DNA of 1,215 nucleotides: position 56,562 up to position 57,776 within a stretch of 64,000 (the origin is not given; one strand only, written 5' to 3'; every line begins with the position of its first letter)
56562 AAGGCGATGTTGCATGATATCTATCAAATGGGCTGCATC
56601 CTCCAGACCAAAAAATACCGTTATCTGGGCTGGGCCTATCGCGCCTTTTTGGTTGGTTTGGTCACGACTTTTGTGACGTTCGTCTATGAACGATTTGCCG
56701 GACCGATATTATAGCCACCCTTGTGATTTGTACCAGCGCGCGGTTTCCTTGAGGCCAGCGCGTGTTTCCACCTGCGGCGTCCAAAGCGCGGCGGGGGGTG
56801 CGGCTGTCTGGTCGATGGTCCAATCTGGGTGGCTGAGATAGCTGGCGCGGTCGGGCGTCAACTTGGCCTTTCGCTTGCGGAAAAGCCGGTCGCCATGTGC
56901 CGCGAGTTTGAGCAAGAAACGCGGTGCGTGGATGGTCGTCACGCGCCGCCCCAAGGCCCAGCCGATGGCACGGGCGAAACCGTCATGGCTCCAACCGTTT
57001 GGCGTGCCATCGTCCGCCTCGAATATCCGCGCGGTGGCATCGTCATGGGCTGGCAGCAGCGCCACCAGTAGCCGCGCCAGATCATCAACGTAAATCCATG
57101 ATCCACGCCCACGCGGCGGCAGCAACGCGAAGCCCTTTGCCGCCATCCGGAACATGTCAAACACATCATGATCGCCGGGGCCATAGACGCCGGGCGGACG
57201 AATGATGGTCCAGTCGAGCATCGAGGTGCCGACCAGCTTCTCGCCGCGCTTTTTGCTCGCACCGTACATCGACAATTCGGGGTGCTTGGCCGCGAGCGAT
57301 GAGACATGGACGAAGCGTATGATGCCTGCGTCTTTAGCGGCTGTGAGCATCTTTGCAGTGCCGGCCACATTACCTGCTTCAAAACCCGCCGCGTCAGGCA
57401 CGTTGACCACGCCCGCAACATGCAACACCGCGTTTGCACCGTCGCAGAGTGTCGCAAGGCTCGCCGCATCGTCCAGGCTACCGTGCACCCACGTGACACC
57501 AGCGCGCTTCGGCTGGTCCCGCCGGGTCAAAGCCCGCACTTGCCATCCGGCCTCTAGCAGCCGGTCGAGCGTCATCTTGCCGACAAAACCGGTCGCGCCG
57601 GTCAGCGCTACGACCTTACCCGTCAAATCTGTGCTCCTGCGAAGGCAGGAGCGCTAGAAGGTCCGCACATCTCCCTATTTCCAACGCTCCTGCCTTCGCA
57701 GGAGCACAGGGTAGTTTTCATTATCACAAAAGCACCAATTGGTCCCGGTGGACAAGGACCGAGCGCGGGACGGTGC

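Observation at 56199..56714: Orphan Pycsar-effector-family membrane protein embedded in the sphingolipid locus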

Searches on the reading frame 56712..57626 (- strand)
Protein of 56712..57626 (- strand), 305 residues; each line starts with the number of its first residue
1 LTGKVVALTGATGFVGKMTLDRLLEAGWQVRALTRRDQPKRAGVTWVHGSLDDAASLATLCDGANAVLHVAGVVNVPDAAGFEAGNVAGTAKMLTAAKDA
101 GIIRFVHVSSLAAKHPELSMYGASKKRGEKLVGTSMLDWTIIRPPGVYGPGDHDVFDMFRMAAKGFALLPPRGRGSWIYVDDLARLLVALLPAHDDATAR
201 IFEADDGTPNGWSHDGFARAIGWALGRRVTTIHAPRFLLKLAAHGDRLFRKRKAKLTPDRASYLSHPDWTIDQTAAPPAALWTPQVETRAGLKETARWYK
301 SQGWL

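Call 3: search_protein_families(library=pfam, proteins=[window:56712-57626:-], max_evalue=0.01)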
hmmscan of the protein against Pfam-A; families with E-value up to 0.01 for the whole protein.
window:56712-57626:- (305 aa): 9 families
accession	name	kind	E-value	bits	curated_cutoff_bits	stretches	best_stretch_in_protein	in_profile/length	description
PF01370.27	Epimerase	-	1.5e-24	87.2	20.9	1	7-197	2-231/240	NAD dependent epimerase/dehydratase family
PF13460.12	NAD_binding_10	-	2.3e-22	80.2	27.2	1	10-150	1-149/184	NAD(P)H-binding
PF01073.25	3Beta_HSD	-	3.1e-16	59.7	22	1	8-113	2-119/280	3-beta hydroxysteroid dehydrogenase/isomerase family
PF05368.20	NmrA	-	3.4e-14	53.6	27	1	4-113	3-109/298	NmrA-like family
PF07993.18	NAD_binding_4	-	1.3e-13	51.1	20.1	2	55-113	80-139/258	Male sterility protein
PF04321.23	RmlD_sub_bind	-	1.8e-10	40.8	27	1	6-196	3-202/287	RmlD substrate binding domain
PF16363.11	GDP_Man_Dehyd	-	8e-08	32.5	27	1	9-110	3-129/332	GDP-mannose 4,6 dehydratase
PF02719.21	Polysacc_synt_2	-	4e-07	30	20.2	1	43-132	55-149/293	Polysaccharide biosynthesis protein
PF00106.31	adh_short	-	0.0005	20.1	26.6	0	4-42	1-39/195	short chain dehydrogenase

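Call 5: search_protein_families(library=ncbifam, proteins=[window:56712-57626:-], max_evalue=0.01)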
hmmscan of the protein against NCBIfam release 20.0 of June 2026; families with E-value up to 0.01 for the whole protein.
window:56712-57626:- (305 aa): 28 families (the best 25 are shown)
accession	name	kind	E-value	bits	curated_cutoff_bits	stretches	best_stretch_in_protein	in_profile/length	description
TIGR03466.1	HpnA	hypoth_equivalog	9.6e-20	70.7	367.65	1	6-113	3-116/327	hopanoid-associated sugar epimerase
NF042422.1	oxyalk_red_OleD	equivalog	6.6e-15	55.3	580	1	6-115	3-115/329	2-alkyl-3-oxoalkanoate reductase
NF042423.1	oxyalk_red_Shew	equivalog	2.9e-14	52.9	580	1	5-110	10-118/331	2-alkyl-3-oxoalkanoate reductase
NF052578.1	StrlDmthSdmBMthl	equivalog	1.3e-11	44.8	600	1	8-114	5-117/328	sterol demethylase protein SdmB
TIGR01746.1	Thioester-redct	subfamily_domain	1.3e-10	41.1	213.35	2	58-116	83-142/371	thioester reductase domain-containing protein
NF004520.0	PRK05865.1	equivalog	3.6e-10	38.4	1509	1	6-234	3-207/854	sugar epimerase family protein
TIGR04180.1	EDH_00030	hypoth_equivalog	9.9e-10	38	475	1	7-110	2-121/297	NAD-dependent 4,6-dehydratase LegB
NF041293.1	G6PDh_Azf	equivalog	3.6e-09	36.4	400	1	5-112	4-117/252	NAD-dependent glucose-6-phosphate dehydrogenase Azf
TIGR01214.1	rmlD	equivalog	7.1e-09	35.2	224.05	1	118-234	121-235/285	dTDP-4-dehydrorhamnose reductase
TIGR01777.1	yfcH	hypoth_equivalog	8.9e-09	35.3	207.35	1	6-73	1-67/292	TIGR01777 family oxidoreductase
NF058621.1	DiazavRedAvaA7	equivalog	4e-08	33.3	400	1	6-116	3-120/304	3-diazoavenalumate denitrifying reductase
NF047837.1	UDPAcbARedWbcJ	equivalog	1.6e-07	30.6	500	1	6-132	3-114/372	UDP-2-acetamido-2,6-beta-L-arabino-hexul-4-ose reductase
NF008972.0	PRK12320.1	equivalog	4.8e-07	28.4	792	1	7-143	4-128/699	hypothetical protein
NF050030.1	thlkprotThyD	equivalog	1.2e-06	27.9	400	1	6-41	3-39/305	thylakoid membrane protein ThyD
TIGR03589.1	PseB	equivalog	3.5e-06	26.2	407.75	1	4-132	5-146/324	UDP-N-acetylglucosamine 4,6-dehydratase (inverting)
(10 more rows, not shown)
